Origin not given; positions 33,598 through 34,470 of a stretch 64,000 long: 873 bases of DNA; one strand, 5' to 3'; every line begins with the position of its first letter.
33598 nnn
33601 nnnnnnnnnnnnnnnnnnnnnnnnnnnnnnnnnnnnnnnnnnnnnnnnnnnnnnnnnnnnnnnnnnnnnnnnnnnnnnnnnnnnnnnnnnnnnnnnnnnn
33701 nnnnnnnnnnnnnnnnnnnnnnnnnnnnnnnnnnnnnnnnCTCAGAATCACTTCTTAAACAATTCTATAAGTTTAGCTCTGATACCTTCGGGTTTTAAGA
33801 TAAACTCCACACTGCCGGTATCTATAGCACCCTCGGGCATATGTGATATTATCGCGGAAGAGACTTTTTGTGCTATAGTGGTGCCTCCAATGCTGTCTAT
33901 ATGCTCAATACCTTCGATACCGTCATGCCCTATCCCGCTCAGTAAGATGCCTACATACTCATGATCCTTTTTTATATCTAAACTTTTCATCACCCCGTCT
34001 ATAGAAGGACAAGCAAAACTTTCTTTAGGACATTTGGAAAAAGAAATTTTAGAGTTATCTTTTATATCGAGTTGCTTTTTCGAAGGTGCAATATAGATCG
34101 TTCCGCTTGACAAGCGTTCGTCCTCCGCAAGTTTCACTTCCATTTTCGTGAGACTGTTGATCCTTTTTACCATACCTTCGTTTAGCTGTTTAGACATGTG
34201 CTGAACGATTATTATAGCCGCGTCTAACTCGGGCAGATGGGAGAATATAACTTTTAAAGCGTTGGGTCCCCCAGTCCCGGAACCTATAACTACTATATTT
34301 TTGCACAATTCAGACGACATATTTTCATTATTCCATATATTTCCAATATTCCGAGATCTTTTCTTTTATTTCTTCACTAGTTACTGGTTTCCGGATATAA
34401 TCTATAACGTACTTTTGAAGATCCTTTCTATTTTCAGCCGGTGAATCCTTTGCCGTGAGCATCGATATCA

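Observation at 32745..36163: Dedicated PAS-HK, REC, standalone CheB-methylesterase and CheF-like operon next to the canonical che cluster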

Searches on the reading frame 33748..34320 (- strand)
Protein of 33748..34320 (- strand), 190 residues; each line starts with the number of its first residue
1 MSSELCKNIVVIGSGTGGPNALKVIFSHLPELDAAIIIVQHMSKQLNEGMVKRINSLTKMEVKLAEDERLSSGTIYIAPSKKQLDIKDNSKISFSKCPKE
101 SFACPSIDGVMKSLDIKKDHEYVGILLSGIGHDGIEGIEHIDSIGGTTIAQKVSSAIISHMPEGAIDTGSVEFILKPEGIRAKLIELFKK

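Call 3: search_protein_families(library=pfam, proteins=[window:33748-34320:-], max_evalue=0.01)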
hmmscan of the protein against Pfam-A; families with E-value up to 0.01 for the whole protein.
window:33748-34320:- (190 aa): 1 family
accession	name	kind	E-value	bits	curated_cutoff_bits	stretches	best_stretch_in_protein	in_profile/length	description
PF01339.22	CheB_methylest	-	8.3e-48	162.8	24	1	10-184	1-174/174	CheB methylesterase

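Call 4: search_protein_families(library=ncbifam, proteins=[window:33748-34320:-], max_evalue=0.01)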
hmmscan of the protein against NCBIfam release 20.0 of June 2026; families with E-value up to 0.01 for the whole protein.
window:33748-34320:- (190 aa): 2 families
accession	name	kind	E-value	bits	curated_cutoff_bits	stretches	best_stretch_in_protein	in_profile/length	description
NF009206.0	PRK12555.1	subfamily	6.8e-44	150.2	342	1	6-189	152-337/340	chemotaxis-specific protein-glutamate methyltransferase CheB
NF001965.0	PRK00742.1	subfamily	8.3e-43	146.9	293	1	7-189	167-354/357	chemotaxis-specific protein-glutamate methyltransferase CheB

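Call 10: find_homologous_proteins(query=window:33748-34320:-, max_evalue=1e-10)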
Query window:33748-34320:- (190 aa): 20 proteins with E <= 1e-10 among 124 candidates.
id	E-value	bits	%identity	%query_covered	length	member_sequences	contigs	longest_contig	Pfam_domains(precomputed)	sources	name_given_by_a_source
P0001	5.0e-116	403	100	100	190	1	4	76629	PF01339.23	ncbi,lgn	-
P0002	7.0e-82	292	72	99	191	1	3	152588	PF01339.23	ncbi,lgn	-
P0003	2.6e-73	264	64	100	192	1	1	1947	PF01339.23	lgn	-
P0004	3.2e-73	263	65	100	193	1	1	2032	PF01339.23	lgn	-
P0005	5.3e-73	263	66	96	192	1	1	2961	PF01339.23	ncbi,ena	-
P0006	6.7e-73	262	64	100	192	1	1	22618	PF01339.23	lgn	-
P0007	3.1e-72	260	63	96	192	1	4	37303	PF01339.23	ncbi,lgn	-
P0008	5.2e-72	259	64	100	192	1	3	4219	PF01339.23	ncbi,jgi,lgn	-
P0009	1.8e-71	258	65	99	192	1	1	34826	PF01339.23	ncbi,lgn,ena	-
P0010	3.2e-69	250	63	100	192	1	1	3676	PF01339.23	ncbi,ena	-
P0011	1.6e-64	235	61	100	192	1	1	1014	PF01339.23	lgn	-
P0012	4.1e-46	175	49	95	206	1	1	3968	PF01339.23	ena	-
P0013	5.5e-45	171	49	95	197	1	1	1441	PF01339.23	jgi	jgi:two-component system chemotaxis response regulator CheB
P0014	8.0e-42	161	48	95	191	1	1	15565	PF01339.23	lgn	-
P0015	1.8e-41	160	48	92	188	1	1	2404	PF01339.23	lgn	-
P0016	5.0e-40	155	47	95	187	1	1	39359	PF01339.23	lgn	-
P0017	4.6e-39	152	47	87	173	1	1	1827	PF01339.23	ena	-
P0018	2.2e-31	127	43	88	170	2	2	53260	PF01339.23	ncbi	-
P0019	2.6e-22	97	36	95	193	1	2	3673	PF01339.23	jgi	jgi:two-component system chemotaxis response regulator CheB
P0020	4.1e-19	87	36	90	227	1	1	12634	PF01339.23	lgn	-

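Call 11: find_encoding_contigs(protein=P0001, flank=10000, max_places=3)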
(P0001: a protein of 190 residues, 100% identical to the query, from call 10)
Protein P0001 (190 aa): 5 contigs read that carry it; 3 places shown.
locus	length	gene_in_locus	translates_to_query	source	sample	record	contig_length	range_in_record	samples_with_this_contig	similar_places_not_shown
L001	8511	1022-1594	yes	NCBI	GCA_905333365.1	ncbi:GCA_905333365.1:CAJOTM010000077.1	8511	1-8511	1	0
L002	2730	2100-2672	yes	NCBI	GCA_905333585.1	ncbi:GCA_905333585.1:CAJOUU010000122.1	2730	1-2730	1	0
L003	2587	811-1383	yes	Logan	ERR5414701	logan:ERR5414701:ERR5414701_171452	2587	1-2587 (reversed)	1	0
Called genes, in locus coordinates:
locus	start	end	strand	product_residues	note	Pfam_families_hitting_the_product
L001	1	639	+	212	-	?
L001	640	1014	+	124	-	PF00072:Response_reg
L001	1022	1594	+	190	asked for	PF01339:CheB_methylest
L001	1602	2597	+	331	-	PF04283:CheF-arch (weak)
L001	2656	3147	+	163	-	PF00258:Flavodoxin_1, PF12641:Flavodoxin_3 (weak), PF12724:Flavodoxin_5, PF03358:FMN_red (weak)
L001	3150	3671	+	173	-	PF14512:TM1586_NiRdase, PF00881:Nitroreductase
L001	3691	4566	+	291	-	PF22025:ThiI_fer, PF02926:THUMP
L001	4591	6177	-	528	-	PF00437:T2SSE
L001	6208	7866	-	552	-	PF00482:T2SSF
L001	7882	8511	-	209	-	?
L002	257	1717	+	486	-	PF00989:PAS, PF08448:PAS_4, PF13426:PAS_9, PF00989:PAS, PF08448:PAS_4, PF13188:PAS_8, PF13426:PAS_9, PF02518:HATPase_c, +2 more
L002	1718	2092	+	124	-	PF00072:Response_reg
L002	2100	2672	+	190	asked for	PF01339:CheB_methylest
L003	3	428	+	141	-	?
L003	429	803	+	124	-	PF00072:Response_reg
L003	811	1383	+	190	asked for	PF01339:CheB_methylest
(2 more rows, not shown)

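Call 12: find_encoding_contigs(protein=P0002, flank=10000, max_places=2)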
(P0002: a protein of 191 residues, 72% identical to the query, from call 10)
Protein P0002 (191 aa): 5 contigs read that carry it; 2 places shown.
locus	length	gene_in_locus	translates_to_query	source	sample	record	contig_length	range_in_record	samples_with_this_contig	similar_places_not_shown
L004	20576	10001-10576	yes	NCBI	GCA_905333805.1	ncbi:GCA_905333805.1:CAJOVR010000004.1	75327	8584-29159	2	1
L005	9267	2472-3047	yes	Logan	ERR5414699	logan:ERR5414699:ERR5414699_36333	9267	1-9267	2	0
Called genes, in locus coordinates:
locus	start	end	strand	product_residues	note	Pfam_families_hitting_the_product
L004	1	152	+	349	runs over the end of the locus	PF00072:Response_reg, PF01339:CheB_methylest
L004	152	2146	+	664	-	-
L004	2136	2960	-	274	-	PF03705:CheR_N, PF08242:Methyltransf_12 (faint), PF13649:Methyltransf_25 (faint), PF01739:CheR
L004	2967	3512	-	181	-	PF01584:CheW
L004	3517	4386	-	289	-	PF04283:CheF-arch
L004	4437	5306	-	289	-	PF04283:CheF-arch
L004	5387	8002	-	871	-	PF13570:Beta-prop_ACSF4 (faint), PF23381:Beta-prop_IFT122_1st (faint)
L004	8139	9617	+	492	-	PF00989:PAS, PF08448:PAS_4 (weak), PF13188:PAS_8 (weak), PF13426:PAS_9, PF00989:PAS, PF08448:PAS_4, PF13426:PAS_9, PF02518:HATPase_c, +2 more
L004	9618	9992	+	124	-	PF00072:Response_reg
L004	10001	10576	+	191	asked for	PF01339:CheB_methylest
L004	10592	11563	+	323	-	PF04283:CheF-arch (weak)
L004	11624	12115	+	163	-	PF00258:Flavodoxin_1, PF03358:FMN_red (weak), PF12641:Flavodoxin_3 (weak), PF12724:Flavodoxin_5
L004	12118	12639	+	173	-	PF14512:TM1586_NiRdase (weak), PF00881:Nitroreductase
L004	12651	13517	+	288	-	PF22025:ThiI_fer, PF02926:THUMP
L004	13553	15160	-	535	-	PF00437:T2SSE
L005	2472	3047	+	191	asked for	PF01339:CheB_methylest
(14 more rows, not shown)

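Call 13: find_encoding_contigs(protein=P0007, flank=10000, max_places=2)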
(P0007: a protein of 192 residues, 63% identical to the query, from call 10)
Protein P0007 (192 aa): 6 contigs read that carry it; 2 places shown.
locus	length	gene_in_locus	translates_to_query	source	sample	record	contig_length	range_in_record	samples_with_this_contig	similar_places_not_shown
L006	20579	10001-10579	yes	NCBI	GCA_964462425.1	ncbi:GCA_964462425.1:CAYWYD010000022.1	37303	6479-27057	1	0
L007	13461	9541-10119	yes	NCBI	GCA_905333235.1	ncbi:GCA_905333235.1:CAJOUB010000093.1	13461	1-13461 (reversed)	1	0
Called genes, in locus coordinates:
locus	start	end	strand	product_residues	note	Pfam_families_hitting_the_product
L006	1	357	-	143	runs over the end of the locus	PF01909:NTP_transf_2, PF18765:Polbeta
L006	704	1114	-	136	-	PF01850:PIN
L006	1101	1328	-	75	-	PF02697:VAPB_antitox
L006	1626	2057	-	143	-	PF01909:NTP_transf_2, PF18765:Polbeta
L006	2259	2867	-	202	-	PF00535:Glycos_transf_2, PF13641:Glyco_tranf_2_3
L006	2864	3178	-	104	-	PF00085:Thioredoxin, PF06110:TXD17-like_Trx (faint), PF13098:Thioredoxin_2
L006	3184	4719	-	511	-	PF01370:Epimerase, PF16363:GDP_Man_Dehyd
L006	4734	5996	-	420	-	PF01663:Phosphodiest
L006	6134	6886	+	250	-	-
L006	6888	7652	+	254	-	PF08843:AbiEii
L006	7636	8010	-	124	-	PF00072:Response_reg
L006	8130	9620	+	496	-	PF00989:PAS, PF08448:PAS_4, PF13188:PAS_8 (weak), PF13426:PAS_9, PF00989:PAS, PF08448:PAS_4, PF13426:PAS_9, PF02518:HATPase_c, +3 more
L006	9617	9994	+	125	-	PF00072:Response_reg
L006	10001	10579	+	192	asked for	PF01339:CheB_methylest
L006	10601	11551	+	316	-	PF04283:CheF-arch (weak)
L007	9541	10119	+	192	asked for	PF01339:CheB_methylest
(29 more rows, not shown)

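Call 14: find_encoding_contigs(protein=P0016, flank=10000, max_places=1)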
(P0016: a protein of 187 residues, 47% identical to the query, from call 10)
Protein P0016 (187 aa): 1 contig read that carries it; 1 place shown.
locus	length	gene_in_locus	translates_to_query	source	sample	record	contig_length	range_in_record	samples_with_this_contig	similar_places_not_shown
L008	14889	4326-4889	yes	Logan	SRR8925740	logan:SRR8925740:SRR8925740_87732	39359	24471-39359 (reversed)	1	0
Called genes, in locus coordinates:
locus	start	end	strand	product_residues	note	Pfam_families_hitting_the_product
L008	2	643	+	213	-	?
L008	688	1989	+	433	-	PF00374:NiFeSe_Hases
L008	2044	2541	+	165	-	PF01750:HycI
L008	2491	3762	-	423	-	-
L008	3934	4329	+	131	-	PF00072:Response_reg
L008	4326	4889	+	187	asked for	PF01339:CheB_methylest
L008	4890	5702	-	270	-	PF10502:Peptidase_S26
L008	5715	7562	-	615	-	PF00009:GTP_EFTU, PF01926:MMR_HSR1 (faint), PF03144:GTP_EFTU_D2, PF14492:EFG_III (faint), PF00679:EFG_C, PF06421:LepA_C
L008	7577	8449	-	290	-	PF05036:SPOR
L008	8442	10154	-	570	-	PF03485:Arg_tRNA_synt_N, PF00750:tRNA-synt_1d, PF05746:DALR_1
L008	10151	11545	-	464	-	PF00675:Peptidase_M16 (weak), PF05193:Peptidase_M16_C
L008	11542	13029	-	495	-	PF00675:Peptidase_M16, PF05193:Peptidase_M16_C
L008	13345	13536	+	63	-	-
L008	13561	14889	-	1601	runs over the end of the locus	PF02412:TSP_3, PF17164:DUF5122 (faint)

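Call 15: find_encoding_contigs(protein=P0018, flank=10000, max_places=2)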
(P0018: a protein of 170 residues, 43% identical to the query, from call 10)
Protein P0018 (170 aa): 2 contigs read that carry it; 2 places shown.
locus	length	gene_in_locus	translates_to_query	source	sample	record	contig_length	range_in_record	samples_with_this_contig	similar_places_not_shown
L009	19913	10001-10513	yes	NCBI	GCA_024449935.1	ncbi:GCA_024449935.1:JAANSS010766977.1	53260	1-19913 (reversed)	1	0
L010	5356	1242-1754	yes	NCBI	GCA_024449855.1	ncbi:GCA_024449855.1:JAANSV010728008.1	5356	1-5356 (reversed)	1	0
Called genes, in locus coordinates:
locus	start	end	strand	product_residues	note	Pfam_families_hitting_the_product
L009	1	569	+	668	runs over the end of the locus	PF00989:PAS (weak), PF08448:PAS_4 (weak), PF13426:PAS_9 (faint), PF00512:HisKA, PF02518:HATPase_c, PF00072:Response_reg (weak), PF23198:PDE8A_N (faint), PF00072:Response_reg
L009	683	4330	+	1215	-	PF02743:dCache_1, PF00989:PAS (weak), PF08448:PAS_4 (weak), PF13426:PAS_9, PF13185:GAF_2, PF00512:HisKA, PF02518:HATPase_c, PF00072:Response_reg, +1 more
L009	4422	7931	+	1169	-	PF01590:GAF, PF00989:PAS, PF08448:PAS_4, PF13426:PAS_9, PF00989:PAS, PF08448:PAS_4, PF13426:PAS_9, PF08447:PAS_3, +11 more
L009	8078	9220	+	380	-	PF00072:Response_reg, PF00512:HisKA, PF02518:HATPase_c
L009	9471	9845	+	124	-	PF00072:Response_reg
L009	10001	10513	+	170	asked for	PF01339:CheB_methylest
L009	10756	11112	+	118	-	PF01627:Hpt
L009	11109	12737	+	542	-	PF00072:Response_reg, PF00990:GGDEF, PF13487:HD_5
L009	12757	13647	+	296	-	PF08668:HDOD, PF01966:HD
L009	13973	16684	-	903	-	PF01627:Hpt, PF02895:H-kinase_dim, PF02518:HATPase_c, PF01584:CheW, PF00072:Response_reg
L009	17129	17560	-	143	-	PF01584:CheW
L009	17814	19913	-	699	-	?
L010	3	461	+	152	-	?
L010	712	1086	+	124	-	PF00072:Response_reg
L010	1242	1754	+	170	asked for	PF01339:CheB_methylest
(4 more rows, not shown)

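Call 16: find_encoding_contigs(protein=P0014, flank=10000, max_places=1)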
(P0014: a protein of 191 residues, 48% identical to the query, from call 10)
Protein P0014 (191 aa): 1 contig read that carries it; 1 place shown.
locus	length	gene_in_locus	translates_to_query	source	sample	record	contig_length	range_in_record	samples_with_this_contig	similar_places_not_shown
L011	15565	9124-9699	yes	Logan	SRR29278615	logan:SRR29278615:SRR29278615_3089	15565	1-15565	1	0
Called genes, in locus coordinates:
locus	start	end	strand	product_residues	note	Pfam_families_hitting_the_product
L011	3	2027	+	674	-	?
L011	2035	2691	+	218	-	PF00512:HisKA (weak)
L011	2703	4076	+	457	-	PF00072:Response_reg, PF00158:Sigma54_activat, PF14532:Sigma54_activ_2, PF07724:AAA_2 (weak), PF07728:AAA_5, PF25601:AAA_lid_14, PF02954:HTH_8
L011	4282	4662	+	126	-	PF00072:Response_reg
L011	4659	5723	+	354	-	PF00072:Response_reg, PF00989:PAS, PF08448:PAS_4, PF13188:PAS_8 (faint), PF13426:PAS_9, PF00512:HisKA (faint)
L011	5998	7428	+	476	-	PF13505:OMP_b-brl, PF07719:TPR_2 (faint), PF13174:TPR_6 (faint)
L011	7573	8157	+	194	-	PF14512:TM1586_NiRdase (faint), PF00881:Nitroreductase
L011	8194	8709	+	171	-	PF01424:R3H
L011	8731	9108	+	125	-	PF00072:Response_reg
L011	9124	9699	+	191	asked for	PF01339:CheB_methylest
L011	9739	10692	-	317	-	PF01066:CDP-OH_P_transf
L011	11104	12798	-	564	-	PF01019:G_glu_transpept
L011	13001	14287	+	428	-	PF01964:ThiC_Rad_SAM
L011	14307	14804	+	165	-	PF01327:Pep_deformylase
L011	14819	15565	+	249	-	?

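Call 21: search_solved_structures(query=window:33748-34320:-, show_alignments=3, max_evalue=0.001)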
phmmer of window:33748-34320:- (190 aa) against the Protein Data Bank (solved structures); distinct sequences matched with E-value up to 0.001: 5.
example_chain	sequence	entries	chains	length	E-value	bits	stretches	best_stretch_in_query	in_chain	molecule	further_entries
3sft_A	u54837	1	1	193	5.8e-27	97.9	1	7-187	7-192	Chemotaxis response regulator protein-glutamate methylesterase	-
6ymz_A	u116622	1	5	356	5.8e-24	88.1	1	7-177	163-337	Protein-glutamate methylesterase/protein-glutamine glutaminase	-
1a2o_A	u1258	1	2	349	1.7e-23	86.6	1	7-176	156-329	CHEB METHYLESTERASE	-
1chd_A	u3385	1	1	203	3.6e-23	85.5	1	7-176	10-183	CHEB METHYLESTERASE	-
7esg_A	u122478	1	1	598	7.6e-23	84.5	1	9-182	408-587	Glutathione S-transferase,Protein-glutamate methylesterase/protein-glutamine glutaminase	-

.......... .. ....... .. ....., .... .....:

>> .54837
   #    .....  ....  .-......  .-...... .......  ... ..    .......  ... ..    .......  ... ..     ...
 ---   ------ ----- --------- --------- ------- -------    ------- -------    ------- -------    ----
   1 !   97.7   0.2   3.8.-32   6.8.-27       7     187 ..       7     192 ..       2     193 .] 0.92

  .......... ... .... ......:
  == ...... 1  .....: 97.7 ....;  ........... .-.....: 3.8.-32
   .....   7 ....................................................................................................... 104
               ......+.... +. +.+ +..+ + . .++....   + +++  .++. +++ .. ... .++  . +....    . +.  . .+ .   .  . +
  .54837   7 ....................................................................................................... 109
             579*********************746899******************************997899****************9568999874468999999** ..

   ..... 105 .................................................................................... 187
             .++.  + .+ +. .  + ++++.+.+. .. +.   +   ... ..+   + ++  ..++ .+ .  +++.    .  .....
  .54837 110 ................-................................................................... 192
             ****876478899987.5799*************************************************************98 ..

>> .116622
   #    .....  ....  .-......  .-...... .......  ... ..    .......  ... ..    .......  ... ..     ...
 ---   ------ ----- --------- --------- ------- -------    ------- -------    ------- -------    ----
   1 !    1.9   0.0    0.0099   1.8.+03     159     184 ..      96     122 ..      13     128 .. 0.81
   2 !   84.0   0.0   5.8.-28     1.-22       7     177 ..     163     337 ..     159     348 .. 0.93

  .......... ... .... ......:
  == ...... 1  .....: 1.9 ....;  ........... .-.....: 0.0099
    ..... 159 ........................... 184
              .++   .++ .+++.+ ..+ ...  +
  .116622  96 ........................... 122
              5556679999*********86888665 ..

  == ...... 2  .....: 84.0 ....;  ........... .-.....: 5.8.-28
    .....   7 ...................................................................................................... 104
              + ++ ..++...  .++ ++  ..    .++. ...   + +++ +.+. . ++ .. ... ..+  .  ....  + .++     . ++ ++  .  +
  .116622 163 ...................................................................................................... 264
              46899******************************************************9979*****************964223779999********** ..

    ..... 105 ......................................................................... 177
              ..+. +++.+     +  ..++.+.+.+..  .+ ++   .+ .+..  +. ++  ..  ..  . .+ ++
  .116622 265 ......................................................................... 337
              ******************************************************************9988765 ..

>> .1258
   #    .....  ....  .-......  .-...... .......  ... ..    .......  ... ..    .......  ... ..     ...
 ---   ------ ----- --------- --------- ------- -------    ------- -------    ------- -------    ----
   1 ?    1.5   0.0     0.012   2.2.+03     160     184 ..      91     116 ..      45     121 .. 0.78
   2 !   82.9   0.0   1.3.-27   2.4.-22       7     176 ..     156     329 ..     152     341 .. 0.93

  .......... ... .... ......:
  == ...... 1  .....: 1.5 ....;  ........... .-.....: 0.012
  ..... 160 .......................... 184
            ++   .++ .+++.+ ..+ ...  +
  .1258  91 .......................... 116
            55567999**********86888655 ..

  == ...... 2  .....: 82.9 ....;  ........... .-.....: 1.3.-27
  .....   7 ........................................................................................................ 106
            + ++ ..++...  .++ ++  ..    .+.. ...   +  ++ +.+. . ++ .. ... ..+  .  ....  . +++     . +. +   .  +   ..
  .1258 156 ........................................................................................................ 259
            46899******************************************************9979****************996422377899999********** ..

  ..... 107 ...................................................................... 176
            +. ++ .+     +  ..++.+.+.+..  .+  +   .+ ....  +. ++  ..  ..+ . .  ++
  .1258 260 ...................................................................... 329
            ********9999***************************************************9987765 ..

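Call 27: search_protein_representatives(protein=window:33748-34320:-)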
Query: 190 residues. Proteins with E-value up to 0.001 (for the whole library): 26591; up to 1e-10: 14513; up to 1e-30: 19. The best 150 are listed.
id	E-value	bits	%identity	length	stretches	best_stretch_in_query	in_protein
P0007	1.0e-72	260.0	63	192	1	8-190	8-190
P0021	4.3e-71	254.7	43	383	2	8-188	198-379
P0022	3.9e-69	248.3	42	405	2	7-187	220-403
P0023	3.4e-54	199.6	45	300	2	8-188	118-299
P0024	5.2e-43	163.2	47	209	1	4-190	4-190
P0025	2.1e-40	154.8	34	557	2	8-188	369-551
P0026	7.3e-39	149.7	45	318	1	6-187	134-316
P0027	1.9e-38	148.4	42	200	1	7-188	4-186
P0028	4.0e-38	147.3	42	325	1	4-183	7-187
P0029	9.3e-38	146.1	45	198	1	3-188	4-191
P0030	2.5e-36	141.5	32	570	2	4-185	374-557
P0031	5.6e-36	140.3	42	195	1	5-186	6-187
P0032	8.8e-36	139.7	41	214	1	6-187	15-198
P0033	1.3e-32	129.3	40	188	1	9-187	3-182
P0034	2.2e-32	128.6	40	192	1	6-186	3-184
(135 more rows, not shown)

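Call 30: find_related_loci(query=window:33748-34320:-, collection=genome_contigs, flank=10000)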
Query window:33748-34320:- (190 aa) in genome_contigs; peptide patterns used: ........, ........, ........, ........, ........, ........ (x = any residue, [..] = any of these).
600 stretches matched a pattern (row limit reached: there are more); 1 encode a relative of the query (tblastn E <= 1e-3); 1 distinct loci.
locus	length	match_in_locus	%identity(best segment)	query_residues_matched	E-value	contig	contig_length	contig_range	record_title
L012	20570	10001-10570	72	1-189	3e-91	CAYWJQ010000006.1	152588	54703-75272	MAG TPA_asm: uncultured Thermoplasmata archaeon isolate ERP127260_co1_25 genome assembly, contig: NODE_8_length_152588_c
